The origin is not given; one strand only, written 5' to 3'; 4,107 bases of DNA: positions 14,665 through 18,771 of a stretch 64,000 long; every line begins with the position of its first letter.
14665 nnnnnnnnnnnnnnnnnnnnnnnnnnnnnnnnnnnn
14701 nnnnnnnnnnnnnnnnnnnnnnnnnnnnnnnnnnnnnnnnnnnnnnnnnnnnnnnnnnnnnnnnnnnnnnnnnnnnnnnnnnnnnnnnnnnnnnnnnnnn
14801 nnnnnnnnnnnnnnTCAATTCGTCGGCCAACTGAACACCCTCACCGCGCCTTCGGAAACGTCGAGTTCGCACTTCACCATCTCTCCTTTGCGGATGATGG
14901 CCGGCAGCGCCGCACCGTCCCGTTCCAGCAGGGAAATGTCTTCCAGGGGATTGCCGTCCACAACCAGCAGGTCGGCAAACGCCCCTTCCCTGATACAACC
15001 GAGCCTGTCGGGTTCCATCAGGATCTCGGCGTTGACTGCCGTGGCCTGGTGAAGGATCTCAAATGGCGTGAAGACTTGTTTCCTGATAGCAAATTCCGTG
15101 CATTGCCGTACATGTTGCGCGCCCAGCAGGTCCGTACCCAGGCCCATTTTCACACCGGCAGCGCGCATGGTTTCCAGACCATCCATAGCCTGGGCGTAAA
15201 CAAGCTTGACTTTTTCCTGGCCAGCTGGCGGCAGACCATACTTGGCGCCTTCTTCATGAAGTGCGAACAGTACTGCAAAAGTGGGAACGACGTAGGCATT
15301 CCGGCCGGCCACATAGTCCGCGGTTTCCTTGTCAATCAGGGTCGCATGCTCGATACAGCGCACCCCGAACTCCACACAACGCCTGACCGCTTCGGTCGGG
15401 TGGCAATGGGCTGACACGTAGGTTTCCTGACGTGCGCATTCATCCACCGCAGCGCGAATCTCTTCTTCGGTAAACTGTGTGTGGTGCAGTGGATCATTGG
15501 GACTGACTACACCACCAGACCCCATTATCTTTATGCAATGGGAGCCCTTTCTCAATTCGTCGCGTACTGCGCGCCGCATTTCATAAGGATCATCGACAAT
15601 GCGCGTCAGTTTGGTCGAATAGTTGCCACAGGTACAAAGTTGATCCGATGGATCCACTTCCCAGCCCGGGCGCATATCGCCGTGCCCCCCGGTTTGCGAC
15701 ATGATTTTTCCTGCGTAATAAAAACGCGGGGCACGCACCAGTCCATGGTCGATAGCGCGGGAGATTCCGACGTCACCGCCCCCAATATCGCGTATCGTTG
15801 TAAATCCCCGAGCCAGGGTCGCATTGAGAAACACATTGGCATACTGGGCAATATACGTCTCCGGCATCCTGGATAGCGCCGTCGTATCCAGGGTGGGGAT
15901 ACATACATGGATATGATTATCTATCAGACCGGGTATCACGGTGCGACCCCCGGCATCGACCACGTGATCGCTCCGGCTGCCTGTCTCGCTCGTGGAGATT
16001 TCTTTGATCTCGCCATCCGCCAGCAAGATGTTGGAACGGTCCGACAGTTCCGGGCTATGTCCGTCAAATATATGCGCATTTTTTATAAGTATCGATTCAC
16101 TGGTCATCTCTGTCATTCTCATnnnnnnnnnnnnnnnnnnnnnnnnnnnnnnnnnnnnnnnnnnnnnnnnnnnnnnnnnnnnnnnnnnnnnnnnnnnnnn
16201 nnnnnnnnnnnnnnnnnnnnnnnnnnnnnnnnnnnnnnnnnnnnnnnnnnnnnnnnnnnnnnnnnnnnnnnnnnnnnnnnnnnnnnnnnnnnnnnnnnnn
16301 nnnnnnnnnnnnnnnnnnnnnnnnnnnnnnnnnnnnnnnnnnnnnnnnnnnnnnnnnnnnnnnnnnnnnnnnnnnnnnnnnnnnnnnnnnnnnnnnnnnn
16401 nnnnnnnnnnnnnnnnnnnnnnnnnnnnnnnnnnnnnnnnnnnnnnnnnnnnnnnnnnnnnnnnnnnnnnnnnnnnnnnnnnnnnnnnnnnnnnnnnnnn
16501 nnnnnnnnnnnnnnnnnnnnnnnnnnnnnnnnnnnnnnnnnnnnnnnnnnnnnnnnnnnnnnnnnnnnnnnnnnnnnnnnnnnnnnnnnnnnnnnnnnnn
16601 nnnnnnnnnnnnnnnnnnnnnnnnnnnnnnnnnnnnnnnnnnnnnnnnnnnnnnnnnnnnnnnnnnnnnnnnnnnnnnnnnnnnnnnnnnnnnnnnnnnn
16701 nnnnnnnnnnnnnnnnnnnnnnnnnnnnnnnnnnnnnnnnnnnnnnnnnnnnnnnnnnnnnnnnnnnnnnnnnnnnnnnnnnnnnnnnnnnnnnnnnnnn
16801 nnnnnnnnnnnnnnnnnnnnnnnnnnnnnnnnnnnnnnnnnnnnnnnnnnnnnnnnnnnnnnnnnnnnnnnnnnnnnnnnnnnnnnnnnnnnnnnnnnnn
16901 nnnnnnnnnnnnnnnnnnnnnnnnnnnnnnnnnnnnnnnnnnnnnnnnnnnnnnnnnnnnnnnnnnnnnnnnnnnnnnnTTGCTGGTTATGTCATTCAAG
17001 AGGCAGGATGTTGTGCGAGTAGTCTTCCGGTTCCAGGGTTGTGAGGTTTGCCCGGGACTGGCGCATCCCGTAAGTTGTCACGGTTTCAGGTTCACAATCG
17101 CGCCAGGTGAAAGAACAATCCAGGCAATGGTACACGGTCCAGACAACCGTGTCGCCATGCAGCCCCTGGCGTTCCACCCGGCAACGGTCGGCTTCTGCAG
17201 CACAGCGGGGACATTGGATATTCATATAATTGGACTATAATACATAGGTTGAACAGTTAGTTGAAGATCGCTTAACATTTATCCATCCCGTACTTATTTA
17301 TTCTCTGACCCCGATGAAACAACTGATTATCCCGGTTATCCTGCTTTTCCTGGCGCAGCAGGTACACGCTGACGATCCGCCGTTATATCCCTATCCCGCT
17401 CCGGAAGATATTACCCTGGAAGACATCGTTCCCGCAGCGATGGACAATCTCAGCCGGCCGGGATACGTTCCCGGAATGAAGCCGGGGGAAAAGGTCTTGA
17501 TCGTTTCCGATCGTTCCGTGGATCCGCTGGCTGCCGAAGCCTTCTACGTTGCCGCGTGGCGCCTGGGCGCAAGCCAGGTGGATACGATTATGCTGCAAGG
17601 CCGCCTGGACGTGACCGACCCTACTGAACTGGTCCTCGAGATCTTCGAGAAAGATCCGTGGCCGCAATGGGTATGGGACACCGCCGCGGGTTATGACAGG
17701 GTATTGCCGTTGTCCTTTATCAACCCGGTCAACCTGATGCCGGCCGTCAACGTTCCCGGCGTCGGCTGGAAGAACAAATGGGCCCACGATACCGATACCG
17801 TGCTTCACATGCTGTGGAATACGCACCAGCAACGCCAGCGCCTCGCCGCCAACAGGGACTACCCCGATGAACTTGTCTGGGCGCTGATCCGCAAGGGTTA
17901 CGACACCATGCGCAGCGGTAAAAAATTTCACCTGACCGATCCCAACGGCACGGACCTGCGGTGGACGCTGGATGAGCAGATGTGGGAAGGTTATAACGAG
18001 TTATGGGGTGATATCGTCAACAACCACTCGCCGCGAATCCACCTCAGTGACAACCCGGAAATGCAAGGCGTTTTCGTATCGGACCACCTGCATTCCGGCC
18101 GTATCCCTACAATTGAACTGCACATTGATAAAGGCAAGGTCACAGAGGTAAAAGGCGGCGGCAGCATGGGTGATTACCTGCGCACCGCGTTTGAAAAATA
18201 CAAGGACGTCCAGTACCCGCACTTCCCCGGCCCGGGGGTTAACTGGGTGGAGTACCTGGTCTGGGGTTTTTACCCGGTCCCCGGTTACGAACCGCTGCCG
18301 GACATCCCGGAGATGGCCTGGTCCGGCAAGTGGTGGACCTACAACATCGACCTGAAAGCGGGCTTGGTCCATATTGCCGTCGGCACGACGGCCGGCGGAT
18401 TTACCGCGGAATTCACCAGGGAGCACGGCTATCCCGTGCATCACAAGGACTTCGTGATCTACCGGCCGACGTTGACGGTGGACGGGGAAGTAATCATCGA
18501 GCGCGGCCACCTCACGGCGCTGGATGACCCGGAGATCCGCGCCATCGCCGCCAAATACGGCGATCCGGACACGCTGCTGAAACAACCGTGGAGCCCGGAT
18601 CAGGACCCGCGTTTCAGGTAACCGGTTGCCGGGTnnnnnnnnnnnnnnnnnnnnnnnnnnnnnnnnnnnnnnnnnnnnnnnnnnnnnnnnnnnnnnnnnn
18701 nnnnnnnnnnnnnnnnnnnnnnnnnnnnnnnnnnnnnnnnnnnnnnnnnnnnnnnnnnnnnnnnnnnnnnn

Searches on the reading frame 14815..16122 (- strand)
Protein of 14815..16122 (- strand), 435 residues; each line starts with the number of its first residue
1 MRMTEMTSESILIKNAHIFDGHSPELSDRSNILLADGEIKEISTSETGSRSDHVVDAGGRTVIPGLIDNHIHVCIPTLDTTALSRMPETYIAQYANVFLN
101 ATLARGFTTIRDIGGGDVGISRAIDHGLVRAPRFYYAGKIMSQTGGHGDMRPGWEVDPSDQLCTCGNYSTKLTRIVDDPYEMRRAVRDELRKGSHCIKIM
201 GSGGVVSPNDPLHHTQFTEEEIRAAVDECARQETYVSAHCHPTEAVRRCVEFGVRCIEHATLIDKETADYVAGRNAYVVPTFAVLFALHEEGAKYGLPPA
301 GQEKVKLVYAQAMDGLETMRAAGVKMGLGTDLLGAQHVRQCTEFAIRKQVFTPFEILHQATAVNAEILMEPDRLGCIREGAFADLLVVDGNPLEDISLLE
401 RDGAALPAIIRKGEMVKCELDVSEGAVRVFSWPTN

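Call 3: search_protein_families(library=pfam, proteins=[window:14815-16122:-])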
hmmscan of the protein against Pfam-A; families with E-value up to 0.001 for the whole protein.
window:14815-16122:- (435 aa): 2 families
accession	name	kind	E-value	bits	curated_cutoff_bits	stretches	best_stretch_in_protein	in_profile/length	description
PF01979.26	Amidohydro_1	-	6e-41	141.3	25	1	61-409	1-339/345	Amidohydrolase family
PF07969.17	Amidohydro_3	-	1.7e-18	67.8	29.7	2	172-393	207-449/472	Amidohydrolase family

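Call 4: search_protein_families(library=ncbifam, proteins=[window:14815-16122:-])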
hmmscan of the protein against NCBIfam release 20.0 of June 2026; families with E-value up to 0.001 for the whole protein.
window:14815-16122:- (435 aa): 49 families (the best 25 are shown)
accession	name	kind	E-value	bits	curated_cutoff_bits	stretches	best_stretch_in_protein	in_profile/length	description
NF051886.1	XaaProDiPepCaul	equivalog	1.6e-67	228.3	500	1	13-416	2-397/398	Xaa-Pro dipeptidase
TIGR01224.1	hutI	equivalog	2.6e-13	49.6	298.15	2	313-397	272-360/377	imidazolonepropionase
NF006056.0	PRK08204.1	subfamily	3.2e-11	42.7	391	1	10-93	4-87/449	hypothetical protein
NF005552.0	PRK07213.1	equivalog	5.4e-11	42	294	1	310-390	270-351/382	chlorohydrolase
NF006689.0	PRK09237.1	equivalog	9.6e-11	40.9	371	1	11-76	5-69/383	amidohydrolase/deacetylase family metallohydrolase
NF006688.0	PRK09236.1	equivalog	3.2e-10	39.4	535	1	9-78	2-68/444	dihydroorotase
NF004701.0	PRK06038.1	equivalog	3.4e-10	39.2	609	1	8-77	3-70/432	N-ethylammeline chlorohydrolase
NF005557.0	PRK07228.1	equivalog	6e-10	38.4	522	1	10-74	2-66/445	5'-deoxyadenosine deaminase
NF009060.0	PRK12394.1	equivalog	9.8e-10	37.7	442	1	10-84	4-73/381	metallo-dependent hydrolase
NF002668.0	PRK02382.1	equivalog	1.3e-09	37.3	452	1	12-74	2-58/436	dihydroorotase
NF006845.0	PRK09357.2-6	equivalog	5.5e-09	35.2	728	1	10-79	2-70/428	dihydroorotase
TIGR02967.1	guan_deamin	equivalog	1.1e-08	34.5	375.4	1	314-391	279-363/401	guanine deaminase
NF004995.0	PRK06380.1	subfamily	1.2e-08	34.4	567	1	10-78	2-68/418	metal-dependent hydrolase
TIGR03121.1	one_C_dehyd_A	equivalog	1.5e-08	33.3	392.75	1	11-93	2-81/556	formylmethanofuran dehydrogenase subunit A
NF006679.0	PRK09228.1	subfamily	2.3e-08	33.2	351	0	318-392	308-389/433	guanine deaminase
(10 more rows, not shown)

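Call 35: search_solved_structures(query=window:14815-16122:-, max_evalue=1e-10)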
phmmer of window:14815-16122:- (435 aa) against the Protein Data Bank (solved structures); distinct sequences matched with E-value up to 1e-10: 17.
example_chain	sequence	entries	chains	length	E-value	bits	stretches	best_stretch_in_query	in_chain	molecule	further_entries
3mkv_A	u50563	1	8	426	5.6e-102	344.8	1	10-425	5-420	PUTATIVE AMIDOHYDROLASE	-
3feq_A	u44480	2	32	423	2.4e-93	316.4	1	16-422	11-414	PUTATIVE AMIDOHYDROLASE | PROLIDASE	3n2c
2qs8_A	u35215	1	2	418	8.6e-51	176.2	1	11-402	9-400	Xaa-Pro Dipeptidase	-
8ihq_A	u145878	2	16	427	2.5e-50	174.7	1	8-398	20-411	Amidohydrolase family protein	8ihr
8ihs_A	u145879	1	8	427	1.1e-49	172.5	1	8-398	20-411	Amidohydrolase family protein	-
8j85_A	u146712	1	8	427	1.5e-49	172.1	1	8-398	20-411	Amidohydrolase family protein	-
9l36_A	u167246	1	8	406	1.8e-49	171.9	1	13-398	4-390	Amidohydrolase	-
9kov_A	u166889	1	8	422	1.6e-48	168.7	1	50-401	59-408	trum-mut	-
3be7_A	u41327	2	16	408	1.5e-44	155.7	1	6-402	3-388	Zn-dependent arginine carboxypeptidase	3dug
9l2o_B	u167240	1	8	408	2.8e-44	154.7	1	15-398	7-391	Imidazolonepropionase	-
8yag_A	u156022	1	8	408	6.6e-44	153.5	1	15-398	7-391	Imidazolonepropionase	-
8yak_A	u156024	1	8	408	2.3e-43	151.7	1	15-398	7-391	Imidazolonepropionase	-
9l2t_G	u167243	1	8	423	3.9e-43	151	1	16-398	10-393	Amide hydrolase LlADH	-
9l6p_A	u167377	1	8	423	5.4e-43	150.5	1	16-398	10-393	LlADH-WT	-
4c5y_A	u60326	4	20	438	3e-42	148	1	62-407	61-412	OCHRATOXINASE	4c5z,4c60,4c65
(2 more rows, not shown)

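Call 49: find_related_loci(query=A2, collection=metagenome_contigs, flank=10000)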
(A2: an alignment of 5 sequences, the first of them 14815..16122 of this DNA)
Query A2 (435 aa) in metagenome_contigs; peptide patterns used: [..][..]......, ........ (x = any residue, [..] = any of these).
399 stretches matched a pattern; 12 encode a relative of the query (tblastn E <= 1e-3); 12 distinct loci.
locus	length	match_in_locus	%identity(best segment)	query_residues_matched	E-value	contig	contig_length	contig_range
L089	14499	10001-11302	89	2-435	0e+0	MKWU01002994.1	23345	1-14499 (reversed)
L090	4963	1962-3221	36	4-421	6e-67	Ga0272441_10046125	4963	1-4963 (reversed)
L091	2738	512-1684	27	13-413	1e-14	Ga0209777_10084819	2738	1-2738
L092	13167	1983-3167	26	13-407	3e-14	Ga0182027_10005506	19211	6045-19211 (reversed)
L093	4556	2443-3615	25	13-413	1e-10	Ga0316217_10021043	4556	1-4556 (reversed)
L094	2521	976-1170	45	8-73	2e-10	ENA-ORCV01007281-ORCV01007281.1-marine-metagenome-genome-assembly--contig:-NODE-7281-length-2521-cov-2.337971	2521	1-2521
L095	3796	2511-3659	24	28-433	8e-9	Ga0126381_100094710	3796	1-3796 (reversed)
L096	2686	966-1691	24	13-285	1e-8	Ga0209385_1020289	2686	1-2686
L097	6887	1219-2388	26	13-413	4e-8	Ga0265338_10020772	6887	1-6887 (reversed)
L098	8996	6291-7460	26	13-413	4e-8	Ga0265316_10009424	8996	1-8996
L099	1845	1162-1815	24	8-259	4e-7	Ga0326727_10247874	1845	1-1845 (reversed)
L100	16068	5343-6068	24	13-285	8e-7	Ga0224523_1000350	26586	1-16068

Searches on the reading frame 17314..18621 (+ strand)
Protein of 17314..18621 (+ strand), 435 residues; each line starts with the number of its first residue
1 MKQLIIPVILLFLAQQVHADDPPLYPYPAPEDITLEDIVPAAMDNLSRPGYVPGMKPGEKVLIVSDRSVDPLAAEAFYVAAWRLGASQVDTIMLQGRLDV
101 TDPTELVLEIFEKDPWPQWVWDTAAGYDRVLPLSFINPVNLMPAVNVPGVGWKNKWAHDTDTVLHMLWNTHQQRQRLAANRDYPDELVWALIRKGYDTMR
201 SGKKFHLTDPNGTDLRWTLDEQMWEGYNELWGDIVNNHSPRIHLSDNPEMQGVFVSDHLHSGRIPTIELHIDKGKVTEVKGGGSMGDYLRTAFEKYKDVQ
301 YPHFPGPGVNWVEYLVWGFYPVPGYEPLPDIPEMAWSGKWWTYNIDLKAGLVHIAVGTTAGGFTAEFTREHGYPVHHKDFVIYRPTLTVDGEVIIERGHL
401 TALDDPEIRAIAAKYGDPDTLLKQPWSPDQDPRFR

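Call 15: search_protein_families(library=pfam, proteins=[window:17314-18621:+], max_evalue=0.00001)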
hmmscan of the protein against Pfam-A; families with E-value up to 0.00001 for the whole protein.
window:17314-18621:+ (435 aa): 0 families

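Call 37: search_solved_structures(query=window:17314-18621:+, max_evalue=0.01)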
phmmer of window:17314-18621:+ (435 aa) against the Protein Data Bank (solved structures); distinct sequences matched with E-value up to 0.01: 0.

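Call 46: search_protein_families(library=pfam, proteins=[window:17314-18621:+], max_evalue=0.1)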
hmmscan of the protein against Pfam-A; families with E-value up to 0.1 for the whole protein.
window:17314-18621:+ (435 aa): 0 families

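Call 47: search_protein_families(library=ncbifam, proteins=[window:17314-18621:+], max_evalue=0.01)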
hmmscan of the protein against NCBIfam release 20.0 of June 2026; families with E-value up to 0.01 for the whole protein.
window:17314-18621:+ (435 aa): 0 families
